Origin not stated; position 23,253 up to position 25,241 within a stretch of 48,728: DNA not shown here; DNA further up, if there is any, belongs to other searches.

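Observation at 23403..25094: Secreted three-module peptidoglycan hydrolase (SLT-like, PGRP-type amidase and an unknown C-terminal domain), a candidate predation or fratricide enzyme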

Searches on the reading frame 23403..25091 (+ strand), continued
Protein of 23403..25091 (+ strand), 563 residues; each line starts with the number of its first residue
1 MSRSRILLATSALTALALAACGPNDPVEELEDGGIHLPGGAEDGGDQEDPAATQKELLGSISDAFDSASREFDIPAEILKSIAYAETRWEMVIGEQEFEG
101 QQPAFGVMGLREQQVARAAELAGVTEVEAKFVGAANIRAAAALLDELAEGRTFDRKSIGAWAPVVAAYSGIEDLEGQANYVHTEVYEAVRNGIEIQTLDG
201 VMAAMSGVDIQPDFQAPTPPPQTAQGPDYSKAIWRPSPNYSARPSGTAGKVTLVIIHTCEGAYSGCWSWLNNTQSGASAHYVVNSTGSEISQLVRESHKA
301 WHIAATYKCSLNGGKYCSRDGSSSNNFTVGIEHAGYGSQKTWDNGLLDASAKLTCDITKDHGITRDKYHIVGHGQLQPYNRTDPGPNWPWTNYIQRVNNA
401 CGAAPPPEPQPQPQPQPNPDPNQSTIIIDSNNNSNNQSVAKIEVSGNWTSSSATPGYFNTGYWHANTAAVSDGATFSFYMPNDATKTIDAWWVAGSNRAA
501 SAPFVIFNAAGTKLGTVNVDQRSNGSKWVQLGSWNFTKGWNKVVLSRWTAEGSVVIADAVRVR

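Call 43: fold_search(model_id=the predicted structure, library=pdb)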
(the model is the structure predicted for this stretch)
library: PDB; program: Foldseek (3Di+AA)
matches with E <= 10: 1531; with E <= 0.001: 131
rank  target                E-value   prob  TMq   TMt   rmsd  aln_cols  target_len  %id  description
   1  6f2p                  2.9e-08  1.00  0.21  0.12   3.4       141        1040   26  Structure of Paenibacillus xanthan lyase to 2.6 A resolution (released 2018-12-05)
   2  2y2b_B                2.9e-08  1.00  0.24  0.70   3.8       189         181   22  crystal structure of AmpD in complex with reaction products (released 2011-07-20)
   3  2y28_A                7.2e-08  1.00  0.24  0.71   3.7       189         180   22  crystal structure of Se-Met AmpD derivative (released 2011-07-20)
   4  2y2c_C                1.1e-07  1.00  0.24  0.73   2.7       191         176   24  crystal structure of AmpD Apoenzyme (released 2011-07-20)
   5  2y2c_A                1.1e-07  1.00  0.24  0.71   3.9       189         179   23  crystal structure of AmpD Apoenzyme (released 2011-07-20)
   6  2y28_C                1.9e-07  1.00  0.24  0.71   3.7       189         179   22  crystal structure of Se-Met AmpD derivative (released 2011-07-20)
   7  2y28_B                2.6e-07  1.00  0.24  0.72   3.4       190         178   22  crystal structure of Se-Met AmpD derivative (released 2011-07-20)
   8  2w1w_B                6.8e-07  1.00  0.19  0.69   3.8       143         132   15  Native structure of a family 35 carbohydrate binding module from Clostridium thermocellum (released 2009-01-20)
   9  2w47_A                2.9e-06  1.00  0.19  0.68   3.7       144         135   16  Clostridium thermocellum CBM35 in complex with delta-4,5- anhydrogalacturonic acid (released 2009-01-27)
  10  3wnp_A                4.9e-06  1.00  0.18  0.15  17.1       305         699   13  D308A, F268V, D469Y, A513V, and Y515S quintuple mutant of Bacillus circulans T-3040 cycloisomaltooligosaccharide gluca (released 2014-02-05)
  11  3wnk                  6.1e-06  1.00  0.18  0.14  16.4       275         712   12  Crystal Structure of Bacillus circulans T-3040 cycloisomaltooligosaccharide glucanotransferase (released 2014-02-05)
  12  2w46_A                1.0e-05  1.00  0.19  0.67   3.7       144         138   17  CBM35 from Cellvibrio japonicus Abf62 (released 2009-01-27)
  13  2w1w_A                1.1e-05  1.00  0.19  0.70   3.7       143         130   16  Native structure of a family 35 carbohydrate binding module from Clostridium thermocellum (released 2009-01-20)
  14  3wnl_A                1.3e-05  1.00  0.18  0.15  17.1       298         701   12  D308A mutant of Bacillus circulans T-3040 cycloisomaltooligosaccharide glucanotransferase complexed with isomaltohexao (released 2014-02-05)
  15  3wno_A                1.3e-05  1.00  0.18  0.15  16.6       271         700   13  D308A mutant of Bacillus circulans T-3040 cycloisomaltooligosaccharide glucanotransferase complexed with cycloisomalto (released 2014-02-05)
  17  2cdp_D                1.5e-05  1.00  0.18  0.62   4.8       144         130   17  Structure of a CBM6 in complex with neoagarohexaose (released 2006-02-08)
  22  2cdp_A                2.5e-05  1.00  0.18  0.57   6.0       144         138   15  Structure of a CBM6 in complex with neoagarohexaose (released 2006-02-08)
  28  2cdp_B                5.8e-05  1.00  0.18  0.66   4.3       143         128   17  Structure of a CBM6 in complex with neoagarohexaose (released 2006-02-08)
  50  2cdp_C                1.5e-04  1.00  0.18  0.65   4.5       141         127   16  Structure of a CBM6 in complex with neoagarohexaose (released 2006-02-08)
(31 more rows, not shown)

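Call 50: find_homologous_proteins(query=L035:5833-7446:+)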
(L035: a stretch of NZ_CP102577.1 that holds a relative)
Query L035:5833-7446:+ (538 aa): 1778 proteins with E <= 0.001 among 8000 candidates; the best 120 are listed.
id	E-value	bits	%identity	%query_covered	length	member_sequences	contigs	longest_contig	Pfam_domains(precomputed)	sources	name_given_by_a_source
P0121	0.0e+0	1211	100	100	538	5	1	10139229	PF25275.2,PF01510.31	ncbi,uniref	ncbi:N-acetylmuramoyl-L-alanine amidase [Corallococcus exercitus]|uniref:golvesin C-terminal-like do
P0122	0.0e+0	1112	92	100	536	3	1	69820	PF25275.2,PF01510.31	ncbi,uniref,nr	ncbi:N-acetylmuramoyl-L-alanine amidase [Corallococcus sp. CA054B]|uniref:golvesin C-terminal-like d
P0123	0.0e+0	1095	90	100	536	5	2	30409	PF25275.2,PF01510.31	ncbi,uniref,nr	ncbi:N-acetylmuramoyl-L-alanine amidase [Corallococcus sp. AB049A]|uniref:golvesin C-terminal-like d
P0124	0.0e+0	1067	87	100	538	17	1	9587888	PF25275.2,PF01510.31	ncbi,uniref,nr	ncbi:putative N-acetylmuramoyl-L-alanine amidase [Corallococcus coralloides]|uniref:N-acetylmuramoyl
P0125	0.0e+0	1029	85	100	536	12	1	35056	PF25275.2,PF01510.31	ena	-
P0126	0.0e+0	1029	84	100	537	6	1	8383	PF25275.2,PF01510.31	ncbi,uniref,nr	ncbi:golvesin C-terminal-like domain-containing protein [Corallococcus llansteffanensis]|uniref:N-ac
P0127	0.0e+0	1017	83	100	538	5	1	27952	PF25275.2,PF01510.31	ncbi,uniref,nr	ncbi:golvesin C-terminal-like domain-containing protein [Corallococcus sicarius]|uniref:N-acetylmura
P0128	0.0e+0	1014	83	100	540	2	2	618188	PF25275.2,PF01510.31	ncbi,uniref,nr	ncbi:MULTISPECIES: N-acetylmuramoyl-L-alanine amidase [Corallococcus]|uniref:golvesin C-terminal-lik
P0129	2.7e-294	995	82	100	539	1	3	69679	PF25275.2,PF01510.31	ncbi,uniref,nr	ncbi:N-acetylmuramoyl-L-alanine amidase [Corallococcus praedator]|uniref:N-acetylmuramoyl-L-alanine 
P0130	1.3e-290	983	81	100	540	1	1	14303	PF25275.2,PF01510.31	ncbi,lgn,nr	ncbi:MAG: N-acetylmuramoyl-L-alanine amidase [Myxococcaceae bacterium]|nr:MAG: N-acetylmuramoyl-L-al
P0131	1.5e-286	970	81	100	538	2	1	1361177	PF25275.2,PF01510.31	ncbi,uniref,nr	ncbi:N-acetylmuramoyl-L-alanine amidase [Corallococcus sp. bb12-1]|uniref:golvesin C-terminal-like d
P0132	2.3e-241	820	70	100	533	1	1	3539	PF25275.2,PF01510.31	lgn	-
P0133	2.0e-239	814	67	100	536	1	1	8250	PF25275.2,PF01510.31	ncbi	-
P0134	7.4e-238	809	67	100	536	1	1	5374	PF25275.2,PF01510.31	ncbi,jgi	jgi:N-acetyl-anhydromuramyl-L-alanine amidase AmpD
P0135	4.9e-236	803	66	100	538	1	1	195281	PF25275.2,PF01510.31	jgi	jgi:N-acetyl-anhydromuramyl-L-alanine amidase AmpD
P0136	5.3e-236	803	68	95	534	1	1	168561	PF25275.2,PF01510.31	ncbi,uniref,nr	ncbi:N-acetylmuramoyl-L-alanine amidase [Aggregicoccus sp. 17bor-14]|uniref:golvesin C-terminal-like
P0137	3.8e-235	800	66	100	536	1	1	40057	PF25275.2,PF01510.31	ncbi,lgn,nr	ncbi:MAG: N-acetylmuramoyl-L-alanine amidase [Myxococcaceae bacterium]|nr:N-acetylmuramoyl-L-alanine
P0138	9.4e-235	799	66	100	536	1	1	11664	PF25275.2,PF01510.31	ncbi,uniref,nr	ncbi:N-acetylmuramoyl-L-alanine amidase [Hyalangium sp.]|uniref:golvesin C-terminal-like domain-cont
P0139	1.5e-233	795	68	100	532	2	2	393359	PF25275.2,PF01510.31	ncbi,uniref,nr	ncbi:N-acetylmuramoyl-L-alanine amidase [Corallococcus sp. H22C18031201]|uniref:golvesin C-terminal-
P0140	1.8e-233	794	66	100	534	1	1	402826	PF25275.2,PF01510.31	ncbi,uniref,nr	ncbi:N-acetylmuramoyl-L-alanine amidase [Hyalangium rubrum]|uniref:N-acetylmuramoyl-L-alanine amidas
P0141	3.2e-233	794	66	100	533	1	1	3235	PF25275.2,PF01510.31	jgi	jgi:N-acetyl-anhydromuramyl-L-alanine amidase AmpD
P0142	6.0e-232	789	64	100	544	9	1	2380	PF25275.2,PF01510.31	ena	-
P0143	8.6e-232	789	65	100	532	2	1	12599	PF25275.2,PF01510.31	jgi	jgi:N-acetyl-anhydromuramyl-L-alanine amidase AmpD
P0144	3.1e-231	787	65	100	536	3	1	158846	PF25275.2,PF01510.31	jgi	jgi:N-acetyl-anhydromuramyl-L-alanine amidase AmpD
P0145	4.7e-231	786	66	100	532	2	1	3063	PF25275.2,PF01510.31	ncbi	-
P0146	4.8e-231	786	65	100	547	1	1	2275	PF25275.2,PF01510.31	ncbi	-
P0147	1.2e-230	785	66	100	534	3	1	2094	PF25275.2,PF01510.31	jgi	-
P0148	1.4e-230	785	68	91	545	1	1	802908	PF25275.2,PF01510.31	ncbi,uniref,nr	ncbi:N-acetylmuramoyl-L-alanine amidase [Pyxidicoccus trucidator]|uniref:golvesin C-terminal-like do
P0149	3.6e-230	784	66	100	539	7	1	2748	PF25275.2,PF01510.31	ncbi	-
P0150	4.9e-230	783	65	100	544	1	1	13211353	PF25275.2,PF01510.31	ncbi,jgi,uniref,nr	ncbi:N-acetylmuramoyl-L-alanine amidase [Pyxidicoccus parkwayensis]|jgi:N-acetyl-anhydromuramyl-L-al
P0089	5.0e-230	783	65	100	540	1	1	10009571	PF25275.2,PF01510.31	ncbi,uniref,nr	ncbi:N-acetylmuramoyl-L-alanine amidase [Stigmatella sp. ncwal1]|uniref:N-acetylmuramoyl-L-alanine a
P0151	6.0e-230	783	65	96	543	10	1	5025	PF25275.2,PF01510.31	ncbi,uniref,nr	ncbi:N-acetylmuramoyl-L-alanine amidase [Myxococcus sp. AM011]|uniref:golvesin C-terminal-like domai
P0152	6.0e-230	783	67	100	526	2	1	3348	PF25275.2,PF01510.31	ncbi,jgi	jgi:N-acetyl-anhydromuramyl-L-alanine amidase AmpD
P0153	1.6e-229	781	66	97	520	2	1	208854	PF25275.2,PF01510.31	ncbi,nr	ncbi:N-acetylmuramoyl-L-alanine amidase [Myxococcus sp. RHST-1-4]|nr:N-acetylmuramoyl-L-alanine amid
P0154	1.6e-229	781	65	96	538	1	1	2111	PF25275.2,PF01510.31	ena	-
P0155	1.7e-229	781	65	100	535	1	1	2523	PF25275.2,PF01510.31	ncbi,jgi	jgi:N-acetyl-anhydromuramyl-L-alanine amidase AmpD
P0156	4.3e-229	780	65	100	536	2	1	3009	PF25275.2,PF01510.31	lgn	-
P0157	6.6e-229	779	65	100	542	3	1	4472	PF25275.2,PF01510.31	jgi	jgi:N-acetyl-anhydromuramyl-L-alanine amidase AmpD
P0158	1.0e-228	779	66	100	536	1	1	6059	PF25275.2,PF01510.31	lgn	-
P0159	1.5e-228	778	66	100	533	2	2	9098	PF25275.2,PF01510.31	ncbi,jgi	jgi:N-acetyl-anhydromuramyl-L-alanine amidase AmpD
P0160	1.7e-228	778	66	95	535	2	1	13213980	PF25275.2,PF01510.31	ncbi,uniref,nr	ncbi:N-acetylmuramoyl-L-alanine amidase [Archangium violaceum]|uniref:golvesin C-terminal-like domai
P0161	2.0e-228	778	64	100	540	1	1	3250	PF25275.2,PF01510.31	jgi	-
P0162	3.7e-228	777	67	91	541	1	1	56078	PF25275.2,PF01510.31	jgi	jgi:N-acetyl-anhydromuramyl-L-alanine amidase AmpD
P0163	6.3e-228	776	64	100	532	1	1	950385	PF25275.2,PF01510.31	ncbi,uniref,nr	ncbi:N-acetylmuramoyl-L-alanine amidase [Hyalangium rubrum]|uniref:N-acetylmuramoyl-L-alanine amidas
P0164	6.8e-228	776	65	99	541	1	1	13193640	PF25275.2,PF01510.31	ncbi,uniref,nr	ncbi:N-acetylmuramoyl-L-alanine amidase [Pyxidicoccus sp. MSG2]|uniref:golvesin C-terminal-like doma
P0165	1.5e-227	775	65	100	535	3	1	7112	PF25275.2,PF01510.31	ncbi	-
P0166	1.8e-227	775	65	100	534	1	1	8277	PF25275.2,PF01510.31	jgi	jgi:N-acetyl-anhydromuramyl-L-alanine amidase AmpD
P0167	2.6e-227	774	64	100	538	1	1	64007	PF25275.2,PF01510.31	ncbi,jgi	jgi:N-acetyl-anhydromuramyl-L-alanine amidase AmpD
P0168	1.7e-226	771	63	100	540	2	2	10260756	PF25275.2,PF01510.31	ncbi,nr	ncbi:N-acetylmuramoyl-L-alanine amidase [Stigmatella aurantiaca]|nr:N-acetylmuramoyl-L-alanine amida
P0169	2.3e-226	771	66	100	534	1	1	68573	PF25275.2,PF01510.31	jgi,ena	-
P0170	2.3e-226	771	64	100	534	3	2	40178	PF25275.2,PF01510.31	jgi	jgi:N-acetyl-anhydromuramyl-L-alanine amidase AmpD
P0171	4.2e-226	770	64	100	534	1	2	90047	PF25275.2,PF01510.31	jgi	jgi:N-acetyl-anhydromuramyl-L-alanine amidase AmpD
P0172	1.1e-225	769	67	91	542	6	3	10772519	PF25275.2,PF01510.31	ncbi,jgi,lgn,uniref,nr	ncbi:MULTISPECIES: N-acetylmuramoyl-L-alanine amidase [unclassified Myxococcus]|jgi:N-acetyl-anhydro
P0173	2.3e-225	768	64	100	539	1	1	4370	PF25275.2,PF01510.31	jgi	jgi:N-acetyl-anhydromuramyl-L-alanine amidase AmpD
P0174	2.8e-225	767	66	91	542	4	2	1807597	PF25275.2,PF01510.31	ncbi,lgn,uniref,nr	ncbi:N-acetylmuramoyl-L-alanine amidase [Myxococcus fulvus]|uniref:N-acetylmuramoyl-L-alanine amidas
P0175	3.3e-225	767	65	98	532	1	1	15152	PF25275.2,PF01510.31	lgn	-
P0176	4.1e-225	767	64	100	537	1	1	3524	PF25275.2,PF01510.31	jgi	jgi:N-acetyl-anhydromuramyl-L-alanine amidase AmpD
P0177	4.2e-225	767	64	96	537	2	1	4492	PF25275.2,PF01510.31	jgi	jgi:N-acetyl-anhydromuramyl-L-alanine amidase AmpD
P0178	9.0e-225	766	67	96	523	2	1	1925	PF25275.2,PF01510.31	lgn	-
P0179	1.1e-224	765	64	100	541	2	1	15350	PF25275.2,PF01510.31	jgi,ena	jgi:N-acetyl-anhydromuramyl-L-alanine amidase AmpD/predicted small lipoprotein YifL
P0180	2.0e-224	765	64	100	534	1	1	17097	PF25275.2,PF01510.31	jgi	jgi:N-acetyl-anhydromuramyl-L-alanine amidase AmpD/predicted small lipoprotein YifL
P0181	2.9e-224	764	63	100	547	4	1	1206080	PF25275.2,PF01510.31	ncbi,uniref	ncbi:N-acetylmuramoyl-L-alanine amidase [Myxococcus stipitatus]|uniref:golvesin C-terminal-like doma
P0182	3.9e-224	764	65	100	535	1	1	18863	PF25275.2,PF01510.31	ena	-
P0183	5.8e-224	763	63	100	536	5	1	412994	PF25275.2,PF01510.31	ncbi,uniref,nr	ncbi:N-acetylmuramoyl-L-alanine amidase [Archangium sp. Cb G35]|uniref:golvesin C-terminal-like doma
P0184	6.8e-224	763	68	91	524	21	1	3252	PF25275.2,PF01510.31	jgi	jgi:N-acetyl-anhydromuramyl-L-alanine amidase AmpD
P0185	2.3e-223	761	64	100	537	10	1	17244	PF25275.2,PF01510.31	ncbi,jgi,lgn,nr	ncbi:MAG TPA: N-acetylmuramoyl-L-alanine amidase [Hyalangium sp.]|nr:N-acetylmuramoyl-L-alanine amid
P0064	2.5e-223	761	66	91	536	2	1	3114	PF25275.2,PF01510.31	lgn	-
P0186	3.8e-223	760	64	100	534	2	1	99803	PF25275.2,PF01510.31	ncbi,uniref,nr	ncbi:golvesin C-terminal-like domain-containing protein [Archangium lipolyticum]|uniref:golvesin C-t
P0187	1.6e-222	758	64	100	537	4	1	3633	PF25275.2,PF01510.31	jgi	jgi:N-acetyl-anhydromuramyl-L-alanine amidase AmpD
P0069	2.1e-222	758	64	99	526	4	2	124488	PF25275.2,PF01510.31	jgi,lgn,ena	-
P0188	3.0e-222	757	65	100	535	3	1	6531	PF25275.2,PF01510.31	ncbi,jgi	jgi:N-acetyl-anhydromuramyl-L-alanine amidase AmpD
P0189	6.1e-222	756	63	100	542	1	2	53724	PF25275.2,PF01510.31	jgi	jgi:N-acetyl-anhydromuramyl-L-alanine amidase AmpD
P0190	1.6e-221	755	63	100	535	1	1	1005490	PF25275.2,PF01510.31,PF01464.26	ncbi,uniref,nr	ncbi:N-acetylmuramoyl-L-alanine amidase [Vitiosangium sp. GDMCC 1.1324]|uniref:golvesin C-terminal-l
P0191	1.6e-221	755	65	100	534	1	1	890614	PF25275.2,PF01510.31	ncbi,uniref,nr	ncbi:N-acetylmuramoyl-L-alanine amidase [Hyalangium gracile]|uniref:N-acetylmuramoyl-L-alanine amida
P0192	2.1e-221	755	64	94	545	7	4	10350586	PF25275.2,PF01510.31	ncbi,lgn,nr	ncbi:N-acetylmuramoyl-L-alanine amidase [Myxococcus stipitatus]|nr:N-acetylmuramoyl-L-alanine amidas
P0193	3.5e-221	754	62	100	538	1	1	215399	PF25275.2,PF01510.31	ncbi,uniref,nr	ncbi:golvesin C-terminal-like domain-containing protein [Hyalangium gracile]|uniref:golvesin C-termi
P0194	6.1e-221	753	63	100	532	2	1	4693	PF25275.2,PF01510.31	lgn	-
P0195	1.1e-220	752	63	100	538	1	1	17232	PF25275.2,PF01510.31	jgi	jgi:N-acetyl-anhydromuramyl-L-alanine amidase AmpD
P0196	2.1e-220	751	62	100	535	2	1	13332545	PF25275.2,PF01510.31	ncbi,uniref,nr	ncbi:N-acetylmuramoyl-L-alanine amidase [Archangium violaceum]|uniref:golvesin C-terminal-like domai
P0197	2.6e-220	751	64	100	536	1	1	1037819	PF25275.2,PF01510.31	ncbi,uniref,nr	ncbi:N-acetylmuramoyl-L-alanine amidase [Hyalangium minutum]|uniref:N-acetylmuramoyl-L-alanine amida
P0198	5.1e-220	750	64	100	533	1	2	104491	PF25275.2,PF01510.31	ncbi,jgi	jgi:N-acetyl-anhydromuramyl-L-alanine amidase AmpD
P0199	6.1e-220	750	63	97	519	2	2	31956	PF25275.2,PF01510.31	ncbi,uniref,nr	ncbi:N-acetylmuramoyl-L-alanine amidase [Pyxidicoccus fallax]|uniref:N-acetylmuramoyl-L-alanine amid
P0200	7.3e-220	749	63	100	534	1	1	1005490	PF25275.2,PF01510.31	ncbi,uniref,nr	ncbi:N-acetylmuramoyl-L-alanine amidase [Vitiosangium sp. GDMCC 1.1324]|uniref:golvesin C-terminal-l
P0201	9.5e-220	749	65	93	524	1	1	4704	PF25275.2,PF01510.31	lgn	-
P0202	1.1e-219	749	64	100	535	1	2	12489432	PF25275.2,PF01510.31,PF01464.26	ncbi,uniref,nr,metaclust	ncbi:transglycosylase-like protein with SLT domain [Archangium gephyra]|uniref:N-acetylmuramoyl-L-al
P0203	1.5e-218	745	63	100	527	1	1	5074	PF25275.2,PF01510.31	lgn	-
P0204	2.1e-218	745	64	96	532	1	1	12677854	PF25275.2,PF01510.31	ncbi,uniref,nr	ncbi:N-acetylmuramoyl-L-alanine amidase [Archangium violaceum]|uniref:golvesin C-terminal-like domai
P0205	4.5e-218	744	61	100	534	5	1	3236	PF25275.2,PF01510.31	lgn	-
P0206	4.6e-218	744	62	100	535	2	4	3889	PF25275.2,PF01510.31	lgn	-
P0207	5.8e-218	743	66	96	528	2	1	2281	PF25275.2,PF01510.31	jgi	jgi:N-acetyl-anhydromuramyl-L-alanine amidase AmpD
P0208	7.8e-218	743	65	100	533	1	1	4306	PF25275.2,PF01510.31,PF01464.26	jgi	jgi:N-acetyl-anhydromuramyl-L-alanine amidase AmpD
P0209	8.0e-218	743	64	100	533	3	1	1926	PF25275.2,PF01510.31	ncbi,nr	ncbi:MAG TPA: N-acetylmuramoyl-L-alanine amidase [Myxococcaceae bacterium]|nr:N-acetylmuramoyl-L-ala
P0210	8.3e-218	743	64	100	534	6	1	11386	PF25275.2,PF01510.31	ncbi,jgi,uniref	ncbi:N-acetylmuramoyl-L-alanine amidase [Archangium sp.]|jgi:N-acetyl-anhydromuramyl-L-alanine amida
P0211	8.3e-218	743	63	100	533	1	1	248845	PF25275.2,PF01510.31,PF01464.26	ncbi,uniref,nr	ncbi:N-acetylmuramoyl-L-alanine amidase [Archangium sp.]|uniref:golvesin C-terminal-like domain-cont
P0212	9.7e-218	742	67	91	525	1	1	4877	PF25275.2,PF01510.31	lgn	-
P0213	5.1e-217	740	66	91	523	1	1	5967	PF25275.2,PF01510.31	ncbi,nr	ncbi:MAG TPA: N-acetylmuramoyl-L-alanine amidase [Longimicrobiaceae bacterium]|nr:N-acetylmuramoyl-L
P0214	5.3e-217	740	63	100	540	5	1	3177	PF25275.2,PF01510.31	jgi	-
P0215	1.0e-216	739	63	100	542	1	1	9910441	PF25275.2,PF01510.31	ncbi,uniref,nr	ncbi:N-acetylmuramoyl-L-alanine amidase [Melittangium boletus]|uniref:N-acetylmuramoyl-L-alanine ami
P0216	1.7e-216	738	63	100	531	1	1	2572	PF25275.2,PF01510.31,PF01464.26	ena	-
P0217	5.6e-216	737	64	100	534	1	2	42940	PF25275.2,PF01510.31,PF01464.26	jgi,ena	jgi:N-acetyl-anhydromuramyl-L-alanine amidase AmpD/predicted small lipoprotein YifL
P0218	6.9e-216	736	62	100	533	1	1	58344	PF25275.2,PF01510.31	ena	-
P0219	1.0e-215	736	61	100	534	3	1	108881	PF25275.2,PF01510.31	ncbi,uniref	ncbi:N-acetylmuramoyl-L-alanine amidase [Archangium sp.]|uniref:golvesin C-terminal-like domain-cont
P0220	2.5e-215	735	63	100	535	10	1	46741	PF25275.2,PF01510.31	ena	-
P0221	2.7e-215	734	62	100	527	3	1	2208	PF25275.2,PF01510.31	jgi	jgi:N-acetyl-anhydromuramyl-L-alanine amidase AmpD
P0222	5.5e-215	733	62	100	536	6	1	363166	PF25275.2,PF01510.31,PF01464.26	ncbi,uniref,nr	ncbi:Negative regulator of beta-lactamase expression [Cystobacter fuscus DSM 2262]|uniref:N-acetylmu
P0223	5.8e-215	733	62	100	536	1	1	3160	PF25275.2,PF01510.31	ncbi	ncbi:MAG TPA: N-acetylmuramoyl-L-alanine amidase [Archangium sp.]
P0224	1.1e-214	732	61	100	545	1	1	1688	PF25275.2,PF01510.31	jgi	jgi:N-acetyl-anhydromuramyl-L-alanine amidase AmpD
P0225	1.1e-214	732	62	100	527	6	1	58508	PF25275.2,PF01510.31,PF01464.26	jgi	jgi:N-acetyl-anhydromuramyl-L-alanine amidase AmpD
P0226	1.4e-214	732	61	99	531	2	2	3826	PF25275.2,PF01510.31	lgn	-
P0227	2.6e-214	731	61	100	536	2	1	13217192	PF25275.2,PF01510.31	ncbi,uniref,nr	ncbi:N-acetylmuramoyl-L-alanine amidase [Archangium minus]|uniref:N-acetylmuramoyl-L-alanine amidase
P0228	4.5e-214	730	62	99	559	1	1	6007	PF25275.2,PF01510.31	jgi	jgi:N-acetyl-anhydromuramyl-L-alanine amidase AmpD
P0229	4.7e-214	730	62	100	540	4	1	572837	PF25275.2,PF01510.31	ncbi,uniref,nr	ncbi:N-acetylmuramoyl-L-alanine amidase [Stigmatella aurantiaca]|uniref:N-acetylmuramoyl-L-alanine a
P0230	4.7e-214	730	64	94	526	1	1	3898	PF25275.2,PF01510.31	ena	-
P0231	6.2e-214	730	62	91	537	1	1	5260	PF25275.2,PF01510.31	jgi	jgi:N-acetyl-anhydromuramyl-L-alanine amidase AmpD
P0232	6.8e-214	730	63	95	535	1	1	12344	PF25275.2,PF01510.31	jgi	jgi:hypothetical protein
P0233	7.2e-214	730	62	100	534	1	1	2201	PF25275.2,PF01510.31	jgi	jgi:N-acetyl-anhydromuramyl-L-alanine amidase AmpD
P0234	9.3e-214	729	62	100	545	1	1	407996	PF25275.2,PF01510.31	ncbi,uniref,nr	ncbi:N-acetylmuramoyl-L-alanine amidase [Myxococcus sp. K15C18031901]|uniref:golvesin C-terminal-lik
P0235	1.6e-213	729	61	100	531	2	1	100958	PF25275.2,PF01510.31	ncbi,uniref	ncbi:N-acetylmuramoyl-L-alanine amidase [Haliangium sp.]|uniref:golvesin C-terminal-like domain-cont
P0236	1.7e-213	728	66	91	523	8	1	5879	PF25275.2,PF01510.31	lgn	-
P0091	1.7e-213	728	62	100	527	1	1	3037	PF25275.2,PF01510.31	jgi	jgi:N-acetyl-anhydromuramyl-L-alanine amidase AmpD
